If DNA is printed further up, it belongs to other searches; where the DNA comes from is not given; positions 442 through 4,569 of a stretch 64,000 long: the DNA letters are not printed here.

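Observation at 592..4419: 1275-aa fusion of MMPL exporter, lysophospholipid acyltransferase and SAM methyltransferase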

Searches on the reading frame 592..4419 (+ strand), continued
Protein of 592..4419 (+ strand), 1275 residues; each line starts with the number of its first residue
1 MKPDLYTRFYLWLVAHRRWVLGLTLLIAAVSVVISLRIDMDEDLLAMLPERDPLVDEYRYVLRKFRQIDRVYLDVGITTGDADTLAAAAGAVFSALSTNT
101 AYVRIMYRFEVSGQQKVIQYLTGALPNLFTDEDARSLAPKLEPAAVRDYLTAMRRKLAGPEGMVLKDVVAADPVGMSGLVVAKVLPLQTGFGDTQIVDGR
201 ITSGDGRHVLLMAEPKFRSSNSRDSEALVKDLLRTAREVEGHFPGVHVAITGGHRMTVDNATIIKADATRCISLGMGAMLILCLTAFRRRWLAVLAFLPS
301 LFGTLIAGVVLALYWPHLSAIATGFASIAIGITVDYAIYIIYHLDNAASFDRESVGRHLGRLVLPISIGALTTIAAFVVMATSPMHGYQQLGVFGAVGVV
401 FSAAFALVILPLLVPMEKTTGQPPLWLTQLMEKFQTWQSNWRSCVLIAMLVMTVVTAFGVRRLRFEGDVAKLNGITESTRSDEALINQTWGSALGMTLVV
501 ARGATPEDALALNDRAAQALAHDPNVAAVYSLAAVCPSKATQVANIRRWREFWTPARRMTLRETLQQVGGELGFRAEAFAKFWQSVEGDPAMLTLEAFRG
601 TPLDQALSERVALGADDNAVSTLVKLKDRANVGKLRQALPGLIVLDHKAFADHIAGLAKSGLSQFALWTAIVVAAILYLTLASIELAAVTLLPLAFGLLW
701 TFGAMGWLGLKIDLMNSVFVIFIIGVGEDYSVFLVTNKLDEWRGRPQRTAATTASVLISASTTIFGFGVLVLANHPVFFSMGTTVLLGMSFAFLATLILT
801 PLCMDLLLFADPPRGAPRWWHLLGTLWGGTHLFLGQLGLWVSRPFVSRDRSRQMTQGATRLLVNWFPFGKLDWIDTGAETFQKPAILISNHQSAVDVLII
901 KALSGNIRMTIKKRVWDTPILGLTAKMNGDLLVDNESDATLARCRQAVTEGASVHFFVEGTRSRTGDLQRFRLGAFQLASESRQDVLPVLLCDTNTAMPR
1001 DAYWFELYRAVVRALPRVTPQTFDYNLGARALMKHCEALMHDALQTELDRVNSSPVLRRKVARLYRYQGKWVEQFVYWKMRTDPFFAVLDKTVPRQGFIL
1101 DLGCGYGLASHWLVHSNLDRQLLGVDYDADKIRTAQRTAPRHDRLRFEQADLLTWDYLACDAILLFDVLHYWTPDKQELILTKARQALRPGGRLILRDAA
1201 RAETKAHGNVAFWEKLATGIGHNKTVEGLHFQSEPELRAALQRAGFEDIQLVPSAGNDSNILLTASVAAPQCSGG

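Call 6: find_homologous_proteins(query=window:592-4419:+, max_evalue=0.00001)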
Query window:592-4419:+ (1275 aa): 358 proteins with E <= 0.00001 among 8000 candidates; the best 120 are listed.
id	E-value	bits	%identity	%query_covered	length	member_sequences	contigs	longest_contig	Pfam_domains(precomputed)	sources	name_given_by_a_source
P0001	0.0e+0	2451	85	100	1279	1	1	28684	PF13847.13,PF13489.13,PF03176.22,PF05175.21,PF13649.13,PF00891.25,PF01553.27,PF08241.19,PF08242.19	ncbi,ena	ncbi:MAG: MMPL family transporter [Verrucomicrobiota bacterium]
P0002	0.0e+0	2183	75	100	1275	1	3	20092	PF13847.13,PF13489.13,PF03176.22,PF05175.21,PF13649.13,PF00891.25,PF01553.27,PF08241.19,PF08242.19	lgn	-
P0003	0.0e+0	2152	75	100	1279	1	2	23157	PF13847.13,PF13489.13,PF03176.22,PF05175.21,PF13649.13,PF00891.25,PF01553.27,PF08241.19,PF08242.19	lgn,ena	-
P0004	0.0e+0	2149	75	99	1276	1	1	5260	PF13847.13,PF13489.13,PF03176.22,PF05175.21,PF13649.13,PF00891.25,PF01553.27,PF08241.19,PF08242.19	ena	-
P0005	0.0e+0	2137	74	99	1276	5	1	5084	PF13847.13,PF13489.13,PF03176.22,PF13649.13,PF00891.25,PF01553.27,PF08241.19,PF08242.19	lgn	-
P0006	0.0e+0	2129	74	99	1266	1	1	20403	PF13847.13,PF13489.13,PF03176.22,PF05175.21,PF13649.13,PF00891.25,PF00873.26,PF01553.27,PF08241.19,PF08242.19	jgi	-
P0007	0.0e+0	2118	74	99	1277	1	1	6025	PF13847.13,PF13489.13,PF03176.22,PF05175.21,PF13649.13,PF00891.25,PF01553.27,PF08241.19,PF08242.19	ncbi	-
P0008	0.0e+0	2102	73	100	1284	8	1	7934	PF13847.13,PF13489.13,PF03176.22,PF05175.21,PF13649.13,PF00891.25,PF01553.27,PF08241.19,PF08242.19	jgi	jgi:uncharacterized protein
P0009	0.0e+0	2064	72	99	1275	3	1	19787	PF13847.13,PF13489.13,PF03176.22,PF05175.21,PF13649.13,PF00891.25,PF01553.27,PF08241.19,PF08242.19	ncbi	ncbi:MAG: 1-acyl-sn-glycerol-3-phosphate acyltransferase [Limisphaerales bacterium]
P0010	0.0e+0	2034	71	99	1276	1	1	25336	PF13847.13,PF13489.13,PF03176.22,PF05175.21,PF13649.13,PF00891.25,PF01553.27,PF08241.19,PF08242.19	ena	-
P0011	0.0e+0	2022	70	100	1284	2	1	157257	PF13847.13,PF13489.13,PF03176.22,PF05175.21,PF13649.13,PF00891.25,PF01553.27,PF08241.19,PF08242.19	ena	-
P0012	0.0e+0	2012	70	100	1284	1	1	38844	PF13847.13,PF13489.13,PF03176.22,PF05175.21,PF13649.13,PF00891.25,PF01553.27,PF08241.19,PF08242.19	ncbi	-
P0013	0.0e+0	1998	70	99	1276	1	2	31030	PF13847.13,PF13489.13,PF03176.22,PF05175.21,PF13649.13,PF00891.25,PF01553.27,PF08241.19,PF08242.19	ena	-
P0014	0.0e+0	1992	70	99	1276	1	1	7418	PF13847.13,PF13489.13,PF03176.22,PF05175.21,PF13649.13,PF00891.25,PF01553.27,PF08241.19,PF08242.19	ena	-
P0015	0.0e+0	1991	68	100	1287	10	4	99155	PF13847.13,PF13489.13,PF03176.22,PF05175.21,PF13649.13,PF00891.25,PF01553.27,PF08241.19,PF08242.19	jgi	jgi:1-acyl-sn-glycerol-3-phosphate acyltransferase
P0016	0.0e+0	1980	69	99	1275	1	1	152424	PF13847.13,PF13489.13,PF03176.22,PF05175.21,PF13649.13,PF00891.25,PF01553.27,PF08241.19,PF08242.19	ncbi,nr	ncbi:MAG: Trans-aconitate 2-methyltransferase [Verrucomicrobiae bacterium]|nr:Trans-aconitate 2-meth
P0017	0.0e+0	1976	70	99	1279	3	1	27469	PF13847.13,PF13489.13,PF03176.22,PF05175.21,PF13649.13,PF00891.25,PF01553.27,PF08241.19,PF08242.19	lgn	-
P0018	0.0e+0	1976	68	100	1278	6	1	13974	PF13847.13,PF13489.13,PF03176.22,PF05175.21,PF13649.13,PF00891.25,PF01553.27,PF08241.19,PF08242.19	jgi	jgi:1-acyl-sn-glycerol-3-phosphate acyltransferase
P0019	0.0e+0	1967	69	99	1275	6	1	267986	PF13847.13,PF13489.13,PF03176.22,PF05175.21,PF13649.13,PF00891.25,PF01553.27,PF08241.19,PF08242.19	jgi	-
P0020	0.0e+0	1966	70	99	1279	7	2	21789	PF13847.13,PF13489.13,PF03176.22,PF05175.21,PF13649.13,PF00891.25,PF01553.27,PF08241.19,PF08242.19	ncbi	-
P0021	0.0e+0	1963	69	99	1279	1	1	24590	PF13847.13,PF13489.13,PF03176.22,PF05175.21,PF13649.13,PF00891.25,PF01553.27,PF08241.19,PF08242.19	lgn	-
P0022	0.0e+0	1959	67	100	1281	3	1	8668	PF13847.13,PF13489.13,PF03176.22,PF05175.21,PF13649.13,PF00891.25,PF00873.26,PF01553.27,PF08241.19,PF08242.19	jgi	jgi:uncharacterized protein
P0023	0.0e+0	1958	68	99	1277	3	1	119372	PF13847.13,PF13489.13,PF03176.22,PF05175.21,PF13649.13,PF00891.25,PF00873.26,PF01553.27,PF08241.19,PF08242.19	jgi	jgi:1-acyl-sn-glycerol-3-phosphate acyltransferase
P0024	0.0e+0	1958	68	100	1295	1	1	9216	PF13847.13,PF13489.13,PF03176.22,PF05175.21,PF13649.13,PF00891.25,PF01553.27,PF08241.19,PF08242.19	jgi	jgi:uncharacterized protein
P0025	0.0e+0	1957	67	99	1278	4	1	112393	PF13847.13,PF13489.13,PF03176.22,PF05175.21,PF13649.13,PF00891.25,PF01553.27,PF08241.19,PF08242.19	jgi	jgi:1-acyl-sn-glycerol-3-phosphate acyltransferase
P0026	0.0e+0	1955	67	99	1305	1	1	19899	PF13847.13,PF13489.13,PF03176.22,PF05175.21,PF13649.13,PF00891.25,PF01553.27,PF08241.19,PF08242.19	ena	-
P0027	0.0e+0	1954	67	99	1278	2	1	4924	PF13847.13,PF13489.13,PF03176.22,PF05175.21,PF13649.13,PF00891.25,PF01553.27,PF08241.19,PF08242.19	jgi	jgi:1-acyl-sn-glycerol-3-phosphate acyltransferase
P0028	0.0e+0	1953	68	99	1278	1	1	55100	PF13847.13,PF13489.13,PF03176.22,PF05175.21,PF13649.13,PF00891.25,PF01553.27,PF08241.19,PF08242.19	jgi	jgi:1-acyl-sn-glycerol-3-phosphate acyltransferase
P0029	0.0e+0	1953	67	100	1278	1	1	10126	PF13847.13,PF13489.13,PF03176.22,PF05175.21,PF13649.13,PF00891.25,PF01553.27,PF08241.19,PF08242.19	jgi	jgi:1-acyl-sn-glycerol-3-phosphate acyltransferase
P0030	0.0e+0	1947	67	100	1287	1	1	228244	PF13847.13,PF13489.13,PF03176.22,PF05175.21,PF13649.13,PF00891.25,PF00873.26,PF01553.27,PF08241.19,PF08242.19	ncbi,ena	-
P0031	0.0e+0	1946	68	99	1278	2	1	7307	PF13847.13,PF13489.13,PF03176.22,PF05175.21,PF13649.13,PF00891.25,PF01553.27,PF08241.19,PF08242.19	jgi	jgi:1-acyl-sn-glycerol-3-phosphate acyltransferase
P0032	0.0e+0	1945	68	99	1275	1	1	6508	PF13847.13,PF13489.13,PF03176.22,PF05175.21,PF13649.13,PF00891.25,PF01553.27,PF08241.19,PF08242.19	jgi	jgi:1-acyl-sn-glycerol-3-phosphate acyltransferase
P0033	0.0e+0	1942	68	99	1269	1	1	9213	PF13847.13,PF13489.13,PF03176.22,PF05175.21,PF13649.13,PF00891.25,PF00873.26,PF01553.27,PF08241.19,PF08242.19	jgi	jgi:1-acyl-sn-glycerol-3-phosphate acyltransferase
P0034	0.0e+0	1939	67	99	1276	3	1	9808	PF13847.13,PF13489.13,PF03176.22,PF05175.21,PF13649.13,PF00891.25,PF01553.27,PF08241.19,PF08242.19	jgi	jgi:1-acyl-sn-glycerol-3-phosphate acyltransferase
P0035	0.0e+0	1938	68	99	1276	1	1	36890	PF13847.13,PF13489.13,PF03176.22,PF05175.21,PF13649.13,PF00891.25,PF01553.27,PF08241.19,PF08242.19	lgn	-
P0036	0.0e+0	1936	66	100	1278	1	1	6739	PF13847.13,PF13489.13,PF03176.22,PF05175.21,PF13649.13,PF00891.25,PF01553.27,PF08241.19,PF08242.19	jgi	jgi:1-acyl-sn-glycerol-3-phosphate acyltransferase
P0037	0.0e+0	1933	67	99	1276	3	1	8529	PF13847.13,PF13489.13,PF03176.22,PF05175.21,PF13649.13,PF00891.25,PF00873.26,PF01553.27,PF08241.19,PF08242.19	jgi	jgi:1-acyl-sn-glycerol-3-phosphate acyltransferase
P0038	0.0e+0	1931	67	100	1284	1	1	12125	PF13847.13,PF13489.13,PF03176.22,PF05175.21,PF13649.13,PF00891.25,PF01553.27,PF08241.19,PF08242.19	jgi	jgi:1-acyl-sn-glycerol-3-phosphate acyltransferase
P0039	0.0e+0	1931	68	99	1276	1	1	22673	PF13847.13,PF13489.13,PF03176.22,PF05175.21,PF13649.13,PF00891.25,PF01553.27,PF08241.19,PF08242.19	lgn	-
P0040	0.0e+0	1930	67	100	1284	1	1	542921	PF13847.13,PF13489.13,PF03176.22,PF05175.21,PF13649.13,PF00891.25,PF01553.27,PF08241.19,PF08242.19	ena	-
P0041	0.0e+0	1930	67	100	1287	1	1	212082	PF13847.13,PF13489.13,PF03176.22,PF05175.21,PF13649.13,PF00891.25,PF00873.26,PF01553.27,PF08241.19,PF08242.19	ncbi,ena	-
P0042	0.0e+0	1929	67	99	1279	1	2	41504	PF13847.13,PF13489.13,PF03176.22,PF05175.21,PF13649.13,PF00891.25,PF01553.27,PF08241.19,PF08242.19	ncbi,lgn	-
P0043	0.0e+0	1929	67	100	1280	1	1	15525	PF13847.13,PF13489.13,PF03176.22,PF05175.21,PF13649.13,PF00891.25,PF01553.27,PF08241.19,PF08242.19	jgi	jgi:1-acyl-sn-glycerol-3-phosphate acyltransferase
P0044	0.0e+0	1928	67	99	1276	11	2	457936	PF13847.13,PF13489.13,PF03176.22,PF05175.21,PF13649.13,PF00891.25,PF01553.27,PF08241.19,PF08242.19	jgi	jgi:1-acyl-sn-glycerol-3-phosphate acyltransferase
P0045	0.0e+0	1927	67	99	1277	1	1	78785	PF13847.13,PF13489.13,PF03176.22,PF05175.21,PF13649.13,PF00891.25,PF01553.27,PF08241.19,PF08242.19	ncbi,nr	ncbi:MAG TPA: 1-acyl-sn-glycerol-3-phosphate acyltransferase [Verrucomicrobiae bacterium]|nr:1-acyl-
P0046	0.0e+0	1924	66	100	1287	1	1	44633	PF13847.13,PF13489.13,PF03176.22,PF05175.21,PF13649.13,PF00891.25,PF01553.27,PF08241.19,PF08242.19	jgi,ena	-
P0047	0.0e+0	1923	66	100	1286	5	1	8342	PF13847.13,PF13489.13,PF03176.22,PF05175.21,PF13649.13,PF00891.25,PF01553.27,PF08241.19,PF08242.19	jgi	jgi:uncharacterized protein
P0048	0.0e+0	1921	66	99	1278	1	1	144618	PF13847.13,PF13489.13,PF03176.22,PF05175.21,PF13649.13,PF00891.25,PF01553.27,PF08241.19,PF08242.19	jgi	jgi:1-acyl-sn-glycerol-3-phosphate acyltransferase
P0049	0.0e+0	1918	66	99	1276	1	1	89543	PF13847.13,PF13489.13,PF03176.22,PF05175.21,PF13649.13,PF00891.25,PF01553.27,PF08241.19,PF08242.19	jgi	-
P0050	0.0e+0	1917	65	100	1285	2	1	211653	PF13847.13,PF13489.13,PF03176.22,PF05175.21,PF13649.13,PF00891.25,PF01739.25,PF01553.27,PF08241.19,PF08242.19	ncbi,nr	ncbi:MAG: MMPL family transporter [Verrucomicrobia bacterium]|nr:MMPL family transporter [Verrucomic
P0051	0.0e+0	1917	67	99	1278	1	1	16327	PF13847.13,PF13489.13,PF03176.22,PF05175.21,PF13649.13,PF00891.25,PF01553.27,PF08241.19,PF08242.19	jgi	-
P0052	0.0e+0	1913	65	100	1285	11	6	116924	PF13847.13,PF13489.13,PF03176.22,PF05175.21,PF13649.13,PF00891.25,PF01739.25,PF01553.27,PF08241.19,PF08242.19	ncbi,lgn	-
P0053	0.0e+0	1912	67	100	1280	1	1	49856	PF13847.13,PF13489.13,PF03176.22,PF13649.13,PF00891.25,PF01553.27,PF08241.19,PF08242.19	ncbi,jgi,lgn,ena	-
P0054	0.0e+0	1910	67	99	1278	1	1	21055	PF13847.13,PF13489.13,PF03176.22,PF05175.21,PF13649.13,PF00891.25,PF01553.27,PF08241.19,PF08242.19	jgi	jgi:1-acyl-sn-glycerol-3-phosphate acyltransferase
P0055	0.0e+0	1907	67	99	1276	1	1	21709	PF13847.13,PF13489.13,PF03176.22,PF13649.13,PF00891.25,PF01553.27,PF08241.19,PF08242.19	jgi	jgi:uncharacterized protein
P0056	0.0e+0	1907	66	99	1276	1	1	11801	PF13847.13,PF13489.13,PF03176.22,PF05175.21,PF13649.13,PF00891.25,PF01553.27,PF08241.19,PF08242.19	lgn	-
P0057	0.0e+0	1907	65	100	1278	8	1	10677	PF13847.13,PF13489.13,PF03176.22,PF05175.21,PF13649.13,PF00891.25,PF01553.27,PF08241.19,PF08242.19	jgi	jgi:1-acyl-sn-glycerol-3-phosphate acyltransferase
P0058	0.0e+0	1907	66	99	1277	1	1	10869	PF13847.13,PF13489.13,PF03176.22,PF05175.21,PF13649.13,PF00891.25,PF01553.27,PF08241.19,PF08242.19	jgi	jgi:1-acyl-sn-glycerol-3-phosphate acyltransferase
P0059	0.0e+0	1905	67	100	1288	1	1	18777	PF13847.13,PF13489.13,PF03176.22,PF05175.21,PF13649.13,PF00891.25,PF01553.27,PF08241.19,PF08242.19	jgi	-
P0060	0.0e+0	1905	66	100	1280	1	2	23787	PF13847.13,PF13489.13,PF03176.22,PF13649.13,PF00891.25,PF01553.27,PF08241.19,PF08242.19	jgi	jgi:uncharacterized protein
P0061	0.0e+0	1904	66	99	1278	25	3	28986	PF13847.13,PF13489.13,PF03176.22,PF05175.21,PF13649.13,PF00891.25,PF01553.27,PF08241.19,PF08242.19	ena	-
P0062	0.0e+0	1904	65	100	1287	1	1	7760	PF13847.13,PF13489.13,PF03176.22,PF13649.13,PF00891.25,PF01553.27,PF08241.19,PF08242.19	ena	-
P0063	0.0e+0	1902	65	100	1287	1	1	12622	PF13847.13,PF13489.13,PF03176.22,PF05175.21,PF13649.13,PF00891.25,PF01553.27,PF08241.19,PF08242.19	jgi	jgi:1-acyl-sn-glycerol-3-phosphate acyltransferase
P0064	0.0e+0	1901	65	99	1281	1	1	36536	PF13847.13,PF13489.13,PF03176.22,PF05175.21,PF13649.13,PF00891.25,PF01553.27,PF08241.19,PF08242.19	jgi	jgi:1-acyl-sn-glycerol-3-phosphate acyltransferase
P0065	0.0e+0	1901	65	100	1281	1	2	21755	PF13847.13,PF13489.13,PF03176.22,PF05175.21,PF13649.13,PF00891.25,PF01553.27,PF08241.19,PF08242.19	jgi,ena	jgi:1-acyl-sn-glycerol-3-phosphate acyltransferase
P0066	0.0e+0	1901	67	99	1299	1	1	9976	PF13847.13,PF13489.13,PF03176.22,PF13649.13,PF00891.25,PF01553.27,PF08241.19,PF08242.19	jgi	-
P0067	0.0e+0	1900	66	99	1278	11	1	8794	PF13847.13,PF13489.13,PF03176.22,PF05175.21,PF13649.13,PF00891.25,PF01553.27,PF08241.19,PF08242.19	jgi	jgi:1-acyl-sn-glycerol-3-phosphate acyltransferase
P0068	0.0e+0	1900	66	99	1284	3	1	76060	PF13847.13,PF13489.13,PF03176.22,PF05175.21,PF13649.13,PF00891.25,PF01553.27,PF08241.19,PF08242.19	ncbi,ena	-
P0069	0.0e+0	1899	65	100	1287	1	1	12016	PF13847.13,PF13489.13,PF03176.22,PF05175.21,PF13649.13,PF00891.25,PF01553.27,PF08241.19,PF08242.19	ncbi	ncbi:MAG: MMPL family transporter [Verrucomicrobiota bacterium]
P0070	0.0e+0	1899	65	99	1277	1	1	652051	PF13847.13,PF13489.13,PF03176.22,PF05175.21,PF13649.13,PF00891.25,PF01553.27,PF08241.19,PF08242.19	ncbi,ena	-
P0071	0.0e+0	1898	66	99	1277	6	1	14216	PF13847.13,PF13489.13,PF03176.22,PF05175.21,PF13649.13,PF00891.25,PF01553.27,PF08241.19,PF08242.19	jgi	jgi:1-acyl-sn-glycerol-3-phosphate acyltransferase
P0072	0.0e+0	1896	66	100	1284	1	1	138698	PF13847.13,PF13489.13,PF03176.22,PF05175.21,PF13649.13,PF00891.25,PF01553.27,PF08241.19,PF08242.19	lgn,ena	-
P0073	0.0e+0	1896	66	100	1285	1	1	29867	PF13847.13,PF13489.13,PF03176.22,PF05175.21,PF13649.13,PF00891.25,PF01553.27,PF08241.19,PF08242.19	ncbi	-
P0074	0.0e+0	1895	66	99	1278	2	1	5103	PF13847.13,PF13489.13,PF03176.22,PF05175.21,PF13649.13,PF00891.25,PF01553.27,PF08241.19,PF08242.19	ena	-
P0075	0.0e+0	1894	65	99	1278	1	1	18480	PF13847.13,PF13489.13,PF03176.22,PF13649.13,PF00891.25,PF01553.27,PF08241.19,PF08242.19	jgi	jgi:1-acyl-sn-glycerol-3-phosphate acyltransferase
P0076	0.0e+0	1893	66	99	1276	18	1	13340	PF13847.13,PF13489.13,PF03176.22,PF05175.21,PF13649.13,PF00891.25,PF01553.27,PF08241.19,PF08242.19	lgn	-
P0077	0.0e+0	1893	65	100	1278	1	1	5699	PF13847.13,PF13489.13,PF03176.22,PF05175.21,PF13649.13,PF00891.25,PF01553.27,PF08241.19,PF08242.19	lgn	-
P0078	0.0e+0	1892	66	99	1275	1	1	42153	PF13847.13,PF13489.13,PF03176.22,PF05175.21,PF13649.13,PF00891.25,PF01553.27,PF08241.19,PF08242.19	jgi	jgi:1-acyl-sn-glycerol-3-phosphate acyltransferase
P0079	0.0e+0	1891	66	99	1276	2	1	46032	PF13847.13,PF13489.13,PF03176.22,PF05175.21,PF13649.13,PF00891.25,PF01553.27,PF08241.19,PF08242.19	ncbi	-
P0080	0.0e+0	1891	63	99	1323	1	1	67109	PF13847.13,PF13489.13,PF03176.22,PF05175.21,PF13649.13,PF00891.25,PF01553.27,PF08241.19,PF08242.19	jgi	jgi:uncharacterized protein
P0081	0.0e+0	1891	66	99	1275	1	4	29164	PF13847.13,PF13489.13,PF03176.22,PF13649.13,PF00891.25,PF00873.26,PF01553.27,PF08241.19,PF08242.19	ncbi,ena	-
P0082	0.0e+0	1891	65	100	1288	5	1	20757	PF13847.13,PF13489.13,PF03176.22,PF05175.21,PF13649.13,PF00891.25,PF01739.25,PF01553.27,PF08241.19,PF08242.19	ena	-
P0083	0.0e+0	1890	65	99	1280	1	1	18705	PF13847.13,PF13489.13,PF03176.22,PF05175.21,PF13649.13,PF00891.25,PF01553.27,PF08241.19,PF08242.19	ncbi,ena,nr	ncbi:MAG TPA: MMPL family transporter [Methylomirabilota bacterium]|nr:MMPL family transporter [Meth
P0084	0.0e+0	1889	65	99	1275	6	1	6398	PF13847.13,PF13489.13,PF03176.22,PF05175.21,PF13649.13,PF00891.25,PF01553.27,PF08241.19,PF08242.19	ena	-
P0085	0.0e+0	1889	65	99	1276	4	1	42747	PF13847.13,PF13489.13,PF03176.22,PF05175.21,PF13649.13,PF00891.25,PF00873.26,PF01553.27,PF08241.19,PF08242.19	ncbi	ncbi:MAG: 1-acyl-sn-glycerol-3-phosphate acyltransferase [Verrucomicrobiota bacterium]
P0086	0.0e+0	1886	65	99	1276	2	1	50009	PF13847.13,PF13489.13,PF03176.22,PF05175.21,PF13649.13,PF00891.25,PF01553.27,PF08241.19,PF08242.19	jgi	-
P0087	0.0e+0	1885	66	100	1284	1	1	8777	PF13847.13,PF13489.13,PF03176.22,PF05175.21,PF13649.13,PF00891.25,PF01553.27,PF08241.19,PF08242.19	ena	-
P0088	0.0e+0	1884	65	99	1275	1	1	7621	PF13847.13,PF13489.13,PF03176.22,PF05175.21,PF13649.13,PF00891.25,PF01553.27,PF08241.19,PF08242.19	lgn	-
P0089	0.0e+0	1882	66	100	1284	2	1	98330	PF13847.13,PF13489.13,PF03176.22,PF05175.21,PF13649.13,PF00891.25,PF01553.27,PF08241.19,PF08242.19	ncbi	ncbi:MAG TPA: 1-acyl-sn-glycerol-3-phosphate acyltransferase [Verrucomicrobiae bacterium]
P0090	0.0e+0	1882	65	99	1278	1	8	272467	PF13847.13,PF13489.13,PF03176.22,PF05175.21,PF13649.13,PF00891.25,PF01553.27,PF08241.19,PF08242.19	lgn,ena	-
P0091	0.0e+0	1880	65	99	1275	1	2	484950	PF13847.13,PF13489.13,PF03176.22,PF05175.21,PF13649.13,PF00891.25,PF01553.27,PF08241.19,PF08242.19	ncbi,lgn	ncbi:MAG: 1-acyl-sn-glycerol-3-phosphate acyltransferase [Limisphaerales bacterium]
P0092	0.0e+0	1880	65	99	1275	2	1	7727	PF13847.13,PF13489.13,PF03176.22,PF13649.13,PF00891.25,PF01553.27,PF08241.19,PF08242.19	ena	-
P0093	0.0e+0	1879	66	99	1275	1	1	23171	PF13847.13,PF13489.13,PF03176.22,PF05175.21,PF13649.13,PF00891.25,PF01553.27,PF08241.19,PF08242.19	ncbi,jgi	ncbi:MAG TPA: 1-acyl-sn-glycerol-3-phosphate acyltransferase [Verrucomicrobiae bacterium]|jgi:1-acyl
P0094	0.0e+0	1877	65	99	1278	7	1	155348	PF13847.13,PF13489.13,PF03176.22,PF05175.21,PF13649.13,PF00891.25,PF01553.27,PF08241.19,PF08242.19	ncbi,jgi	ncbi:MAG TPA: 1-acyl-sn-glycerol-3-phosphate acyltransferase [Verrucomicrobiae bacterium]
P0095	0.0e+0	1876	65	99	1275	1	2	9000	PF13847.13,PF13489.13,PF03176.22,PF05175.21,PF13649.13,PF00891.25,PF01553.27,PF08241.19,PF08242.19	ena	-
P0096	0.0e+0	1875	64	99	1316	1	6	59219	PF13847.13,PF13489.13,PF03176.22,PF05175.21,PF13649.13,PF00891.25,PF01553.27,PF08241.19,PF08242.19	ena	-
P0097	0.0e+0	1871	65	99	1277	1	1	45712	PF13847.13,PF13489.13,PF03176.22,PF05175.21,PF13649.13,PF00891.25,PF01553.27,PF08241.19,PF08242.19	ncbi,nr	ncbi:MAG TPA: MMPL family transporter [Verrucomicrobiae bacterium]|nr:MMPL family transporter [Verru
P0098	0.0e+0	1871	65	99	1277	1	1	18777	PF13847.13,PF13489.13,PF03176.22,PF05175.21,PF13649.13,PF00891.25,PF01553.27,PF08241.19,PF08242.19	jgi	jgi:uncharacterized protein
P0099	0.0e+0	1870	64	99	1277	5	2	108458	PF13847.13,PF13489.13,PF03176.22,PF05175.21,PF13649.13,PF00891.25,PF01553.27,PF08241.19,PF08242.19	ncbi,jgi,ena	jgi:1-acyl-sn-glycerol-3-phosphate acyltransferase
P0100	0.0e+0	1870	65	99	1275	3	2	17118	PF13847.13,PF13489.13,PF03176.22,PF05175.21,PF13649.13,PF00891.25,PF01553.27,PF08241.19,PF08242.19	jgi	-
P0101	0.0e+0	1869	65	99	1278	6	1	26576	PF13847.13,PF13489.13,PF03176.22,PF05175.21,PF13649.13,PF00891.25,PF01553.27,PF08241.19,PF08242.19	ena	-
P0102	0.0e+0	1869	64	99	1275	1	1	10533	PF13847.13,PF13489.13,PF03176.22,PF05175.21,PF13649.13,PF00891.25,PF00873.26,PF01553.27,PF08241.19,PF08242.19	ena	-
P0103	0.0e+0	1868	64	100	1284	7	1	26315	PF13847.13,PF13489.13,PF03176.22,PF05175.21,PF13649.13,PF00891.25,PF01553.27,PF08241.19,PF08242.19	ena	-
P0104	0.0e+0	1868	65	99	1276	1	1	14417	PF13847.13,PF13489.13,PF03176.22,PF05175.21,PF13649.13,PF00891.25,PF01553.27,PF08241.19,PF08242.19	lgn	-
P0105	0.0e+0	1867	65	99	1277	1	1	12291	PF13847.13,PF13489.13,PF03176.22,PF05175.21,PF13649.13,PF00891.25,PF01553.27,PF08241.19,PF08242.19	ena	-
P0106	0.0e+0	1867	65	99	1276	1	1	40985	PF13847.13,PF13489.13,PF03176.22,PF05175.21,PF13649.13,PF00891.25,PF01553.27,PF08241.19,PF08242.19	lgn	-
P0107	0.0e+0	1865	64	99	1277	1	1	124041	PF13847.13,PF13489.13,PF03176.22,PF05175.21,PF13649.13,PF00891.25,PF01553.27,PF08241.19,PF08242.19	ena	-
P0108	0.0e+0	1864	65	99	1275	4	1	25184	PF13847.13,PF13489.13,PF03176.22,PF05175.21,PF13649.13,PF00891.25,PF01553.27,PF08241.19,PF08242.19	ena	-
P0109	0.0e+0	1864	65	99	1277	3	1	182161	PF13847.13,PF13489.13,PF03176.22,PF05175.21,PF13649.13,PF00891.25,PF01553.27,PF08241.19,PF08242.19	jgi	jgi:1-acyl-sn-glycerol-3-phosphate acyltransferase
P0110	0.0e+0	1863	65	99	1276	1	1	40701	PF13847.13,PF13489.13,PF03176.22,PF05175.21,PF13649.13,PF00891.25,PF01553.27,PF08241.19,PF08242.19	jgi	-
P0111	0.0e+0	1862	64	99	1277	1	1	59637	PF13847.13,PF13489.13,PF03176.22,PF05175.21,PF13649.13,PF00891.25,PF01553.27,PF08241.19,PF08242.19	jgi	jgi:1-acyl-sn-glycerol-3-phosphate acyltransferase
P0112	0.0e+0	1862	65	100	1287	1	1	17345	PF13847.13,PF13489.13,PF03176.22,PF05175.21,PF13649.13,PF00891.25,PF01553.27,PF08241.19,PF08242.19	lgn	-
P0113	0.0e+0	1862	66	99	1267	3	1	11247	PF13847.13,PF13489.13,PF03176.22,PF13649.13,PF00891.25,PF01553.27,PF08241.19,PF08242.19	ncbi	-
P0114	0.0e+0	1861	64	100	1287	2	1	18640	PF13847.13,PF13489.13,PF03176.22,PF13649.13,PF00891.25,PF01553.27,PF08241.19,PF08242.19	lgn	-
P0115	0.0e+0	1860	66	99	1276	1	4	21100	PF13847.13,PF13489.13,PF03176.22,PF05175.21,PF13649.13,PF00891.25,PF01553.27,PF08241.19,PF08242.19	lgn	-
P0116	0.0e+0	1859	65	100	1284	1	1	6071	PF13847.13,PF13489.13,PF03176.22,PF05175.21,PF13649.13,PF00891.25,PF01553.27,PF08241.19,PF08242.19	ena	-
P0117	0.0e+0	1859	65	99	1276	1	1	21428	PF13847.13,PF13489.13,PF03176.22,PF05175.21,PF13649.13,PF00891.25,PF01553.27,PF08241.19,PF08242.19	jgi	-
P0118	0.0e+0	1857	64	99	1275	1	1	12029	PF13847.13,PF13489.13,PF03176.22,PF05175.21,PF13649.13,PF00891.25,PF01553.27,PF08241.19,PF08242.19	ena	-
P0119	0.0e+0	1857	65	99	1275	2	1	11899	PF13847.13,PF13489.13,PF03176.22,PF05175.21,PF13649.13,PF00891.25,PF01553.27,PF08241.19,PF08242.19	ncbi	-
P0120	0.0e+0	1857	65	99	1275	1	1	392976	PF13847.13,PF13489.13,PF03176.22,PF05175.21,PF13649.13,PF00891.25,PF01553.27,PF08241.19,PF08242.19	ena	-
